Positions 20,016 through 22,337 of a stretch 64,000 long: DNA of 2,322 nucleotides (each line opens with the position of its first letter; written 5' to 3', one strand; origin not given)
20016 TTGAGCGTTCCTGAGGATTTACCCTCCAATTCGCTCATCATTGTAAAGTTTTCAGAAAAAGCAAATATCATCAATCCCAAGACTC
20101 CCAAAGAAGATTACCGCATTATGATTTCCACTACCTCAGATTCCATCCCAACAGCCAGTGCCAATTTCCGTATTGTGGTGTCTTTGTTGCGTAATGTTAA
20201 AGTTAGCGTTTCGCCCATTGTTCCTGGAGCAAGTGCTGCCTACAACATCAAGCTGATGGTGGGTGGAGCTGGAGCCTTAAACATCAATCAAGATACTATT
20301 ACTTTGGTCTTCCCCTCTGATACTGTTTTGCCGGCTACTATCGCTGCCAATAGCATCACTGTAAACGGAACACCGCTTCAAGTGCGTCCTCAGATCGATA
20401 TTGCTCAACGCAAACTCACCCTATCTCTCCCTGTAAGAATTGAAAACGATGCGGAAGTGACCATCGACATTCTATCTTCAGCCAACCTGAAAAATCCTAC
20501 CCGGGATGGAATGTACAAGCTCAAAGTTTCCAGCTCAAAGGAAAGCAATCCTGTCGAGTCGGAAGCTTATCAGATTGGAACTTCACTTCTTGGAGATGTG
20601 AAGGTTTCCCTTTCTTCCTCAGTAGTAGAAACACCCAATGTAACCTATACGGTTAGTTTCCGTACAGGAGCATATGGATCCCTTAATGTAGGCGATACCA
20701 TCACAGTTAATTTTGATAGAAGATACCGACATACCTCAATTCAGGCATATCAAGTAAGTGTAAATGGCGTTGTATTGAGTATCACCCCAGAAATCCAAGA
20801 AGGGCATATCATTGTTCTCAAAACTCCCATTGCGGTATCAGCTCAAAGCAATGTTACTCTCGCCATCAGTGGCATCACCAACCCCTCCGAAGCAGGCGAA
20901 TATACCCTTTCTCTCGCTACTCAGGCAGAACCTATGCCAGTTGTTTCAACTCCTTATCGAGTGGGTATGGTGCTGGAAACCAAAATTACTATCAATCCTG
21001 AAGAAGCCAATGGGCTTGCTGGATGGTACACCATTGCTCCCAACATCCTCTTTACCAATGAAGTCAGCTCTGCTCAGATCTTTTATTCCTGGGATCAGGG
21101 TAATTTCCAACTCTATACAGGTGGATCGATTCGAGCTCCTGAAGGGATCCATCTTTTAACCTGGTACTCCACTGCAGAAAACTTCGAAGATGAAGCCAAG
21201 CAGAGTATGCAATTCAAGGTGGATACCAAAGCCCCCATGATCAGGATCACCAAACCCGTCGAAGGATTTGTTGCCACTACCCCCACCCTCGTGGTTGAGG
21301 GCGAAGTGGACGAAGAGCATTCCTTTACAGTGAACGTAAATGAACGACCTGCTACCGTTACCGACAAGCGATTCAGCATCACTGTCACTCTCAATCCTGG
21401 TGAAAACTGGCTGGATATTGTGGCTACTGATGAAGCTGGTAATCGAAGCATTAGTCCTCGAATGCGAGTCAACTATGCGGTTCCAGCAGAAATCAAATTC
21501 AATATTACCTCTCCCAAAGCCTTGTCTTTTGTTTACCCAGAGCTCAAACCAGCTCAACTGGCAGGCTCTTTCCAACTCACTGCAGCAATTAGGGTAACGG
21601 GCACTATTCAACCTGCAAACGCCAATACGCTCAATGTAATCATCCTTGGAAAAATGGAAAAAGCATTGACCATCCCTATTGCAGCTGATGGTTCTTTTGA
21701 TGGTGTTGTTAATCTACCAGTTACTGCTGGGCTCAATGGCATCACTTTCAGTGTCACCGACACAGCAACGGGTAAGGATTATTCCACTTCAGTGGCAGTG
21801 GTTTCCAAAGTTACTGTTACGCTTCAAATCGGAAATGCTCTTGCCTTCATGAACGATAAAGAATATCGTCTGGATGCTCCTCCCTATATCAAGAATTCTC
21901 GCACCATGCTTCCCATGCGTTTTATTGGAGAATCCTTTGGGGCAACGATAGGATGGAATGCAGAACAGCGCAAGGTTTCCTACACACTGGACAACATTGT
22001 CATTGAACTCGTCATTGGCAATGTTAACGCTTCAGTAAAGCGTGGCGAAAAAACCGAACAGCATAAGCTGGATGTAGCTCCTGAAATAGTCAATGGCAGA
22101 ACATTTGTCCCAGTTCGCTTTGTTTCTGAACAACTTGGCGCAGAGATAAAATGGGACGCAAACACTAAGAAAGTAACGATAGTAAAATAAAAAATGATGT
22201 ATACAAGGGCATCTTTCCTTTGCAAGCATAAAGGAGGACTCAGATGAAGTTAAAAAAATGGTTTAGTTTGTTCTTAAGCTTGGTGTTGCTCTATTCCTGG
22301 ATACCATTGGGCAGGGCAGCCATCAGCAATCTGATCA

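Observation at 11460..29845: Unrecognised ~135-aa tandem module (signature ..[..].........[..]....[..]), roughly 35-40 copies across three proteins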

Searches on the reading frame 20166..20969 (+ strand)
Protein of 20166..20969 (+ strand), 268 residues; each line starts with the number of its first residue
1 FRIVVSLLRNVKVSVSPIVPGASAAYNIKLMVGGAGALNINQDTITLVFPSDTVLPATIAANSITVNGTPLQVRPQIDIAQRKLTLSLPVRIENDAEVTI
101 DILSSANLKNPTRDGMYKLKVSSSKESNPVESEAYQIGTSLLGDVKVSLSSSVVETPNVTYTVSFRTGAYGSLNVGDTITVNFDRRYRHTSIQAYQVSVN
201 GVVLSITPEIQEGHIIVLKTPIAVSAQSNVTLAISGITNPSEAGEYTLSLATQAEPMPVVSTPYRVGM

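Call 72: predict_structure(alignment_id=A4)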
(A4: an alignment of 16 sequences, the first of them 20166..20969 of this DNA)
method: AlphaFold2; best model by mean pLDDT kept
length: 268 residues; sequences in the alignment: 16
mean_pLDDT: 93.1   pTM: 0.66
mean pLDDT of the five models: 93.1, 92.7, 92.8, 92.4, 91.2
residues with pLDDT >= 90: 223; 70-90: 35; 50-70: 9; < 50: 1
segments of 3 or more residues with pLDDT < 50: none
pLDDT, mean of each block of 10 residues (from residue 1): 74 94 97 87 97 97 98 97 98 96 97 92 93 85 85 96 90 95 90 97 97 96 94 96 96 88 94
secondary structure, 60 per line:
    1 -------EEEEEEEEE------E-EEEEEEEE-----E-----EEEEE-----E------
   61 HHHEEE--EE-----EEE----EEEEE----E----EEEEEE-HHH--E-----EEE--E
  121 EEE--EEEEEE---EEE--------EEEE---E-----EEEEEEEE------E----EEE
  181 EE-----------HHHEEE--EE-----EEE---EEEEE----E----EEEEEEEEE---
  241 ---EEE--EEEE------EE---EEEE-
elements in order: E8-16 E25-32 E44-48 E64-66 E76-78 E83-87 E97-102 E115-117 E120-123 E126-131 E135-137 E146-149 E159-166 E178-182 E197-199 E209-211 E215-219 E229-237 E244-246 E249-252 E264-267

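Call 79: fold_search(model_id=the predicted structure, library=pdb)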
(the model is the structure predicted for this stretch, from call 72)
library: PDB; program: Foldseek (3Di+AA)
matches with E <= 10: 1904; with E <= 0.001: 436
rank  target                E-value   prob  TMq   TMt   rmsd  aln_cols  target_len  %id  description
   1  9njy_A                4.2e-08  1.00  0.29  0.27  17.6       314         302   12  Terminal two domains of ClfA002 with bound Fab of AZD7745 (released 2025-07-30)
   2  8beg_B                7.0e-08  1.00  0.37  0.18  12.6       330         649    8  Structure of Ig-like domains from PrgB (released 2022-11-30)
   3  5jq6_A                7.4e-08  1.00  0.29  0.25  18.0       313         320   11  Crystal structure of ClfA in complex with the Fab fragment of Tefibazumab (released 2017-01-18)
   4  4ofq_A                1.8e-07  1.00  0.32  0.27  13.5       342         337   10  Structure of the C-terminal domain of the Streptococcus pyogenes antigen I/II-family protein AspA (released 2014-03-12)
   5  2wza                  1.9e-07  1.00  0.30  0.25  12.9       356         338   10  Two intramolecular isopeptide bonds are identified in the crystal structure of the Streptococcus gordonii SspB C-termina (released 2010-02-16)
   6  4ofq_B                1.9e-07  1.00  0.29  0.25  13.2       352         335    9  Structure of the C-terminal domain of the Streptococcus pyogenes antigen I/II-family protein AspA (released 2014-03-12)
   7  7l0o_A                2.8e-07  1.00  0.34  0.22  13.3       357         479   10  Streptococcus gordonii C123 Domain(s)-Structural and Functional Analysis (released 2021-09-08)
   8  1r19_C                3.4e-07  1.00  0.31  0.28  17.5       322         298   10  Crystal Structure Analysis of S.epidermidis adhesin SdrG binding to Fibrinogen (Apo structure) (released 2003-10-28)
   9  3opu_D                3.6e-07  1.00  0.30  0.26  13.4       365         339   10  Crystal structure of the C-terminal domain of Streptococcus mutans surface protein SpaP (released 2011-01-19)
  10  5wtb_C                3.6e-07  1.00  0.25  0.22  17.6       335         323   10  Complex Structure of Staphylococcus aureus SdrE with human complement factor H (released 2017-07-19)
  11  1r17_A                4.1e-07  1.00  0.29  0.25  17.7       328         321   11  Crystal Structure Analysis of S.epidermidis adhesin SdrG binding to Fibrinogen (adhesin-ligand complex) (released 2003-10-28)
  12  4g1e_A                4.6e-07  1.00  0.32  0.10  15.6       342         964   10  Crystal structure of integrin alpha V beta 3 with coil-coiled tag. (released 2012-12-12)
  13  2ral_A                4.8e-07  1.00  0.29  0.25  17.7       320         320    8  Crystal Structure Analysis of double cysteine mutant of S.epidermidis adhesin SdrG: Evidence for the Dock,Lock and Lat (released 2007-11-06)
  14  10pa                  5.1e-07  1.00  0.29  0.26  17.6       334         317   11  Crystal structure of SdrD A2-A3 domains from Staphylococcus aureus JH1 (released 2026-02-11)
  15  8tr9                  5.9e-07  1.00  0.31  0.14  13.1       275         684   12  Cryo-EM structure of transglutaminase 2 bound to GDP (released 2024-07-31)
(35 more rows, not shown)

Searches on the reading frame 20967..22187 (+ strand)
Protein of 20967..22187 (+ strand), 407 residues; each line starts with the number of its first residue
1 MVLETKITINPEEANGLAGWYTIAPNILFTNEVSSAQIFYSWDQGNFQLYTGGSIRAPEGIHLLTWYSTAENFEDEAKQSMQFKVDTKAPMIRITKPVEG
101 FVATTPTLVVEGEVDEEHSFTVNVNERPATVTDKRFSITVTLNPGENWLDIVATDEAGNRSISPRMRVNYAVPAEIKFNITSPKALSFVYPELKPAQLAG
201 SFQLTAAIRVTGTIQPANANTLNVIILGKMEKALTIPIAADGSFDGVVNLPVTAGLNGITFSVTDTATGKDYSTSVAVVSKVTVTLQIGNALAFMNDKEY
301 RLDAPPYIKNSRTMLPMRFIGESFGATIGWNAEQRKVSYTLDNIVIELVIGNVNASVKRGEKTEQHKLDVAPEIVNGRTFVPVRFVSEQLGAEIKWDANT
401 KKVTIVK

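Call 78: search_protein_families(library=pfam, proteins=[window:20967-22187:+], max_evalue=0.05)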
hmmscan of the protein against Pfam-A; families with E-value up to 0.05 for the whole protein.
window:20967-22187:+ (407 aa): 5 families
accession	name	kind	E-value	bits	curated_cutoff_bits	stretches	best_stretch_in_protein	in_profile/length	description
PF07833.16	Cu_amine_oxidN1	-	1.2e-51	173.6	24.2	2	295-405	2-108/108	Copper amine oxidase N-terminal domain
PF09136.16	Glucodextran_B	-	5.9e-17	61.8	27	2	90-161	1-73/83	Glucodextranase, domain B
PF19077.6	Big_13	-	0.00081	20.3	27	1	104-164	27-94/102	Bacterial Ig-like domain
PF12733.13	Cadherin-like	-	0.017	16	24.2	1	102-160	29-78/89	Cadherin-like beta sandwich domain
PF12044.14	Metallopep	-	0.043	12.8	27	0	92-163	2-84/427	Putative peptidase family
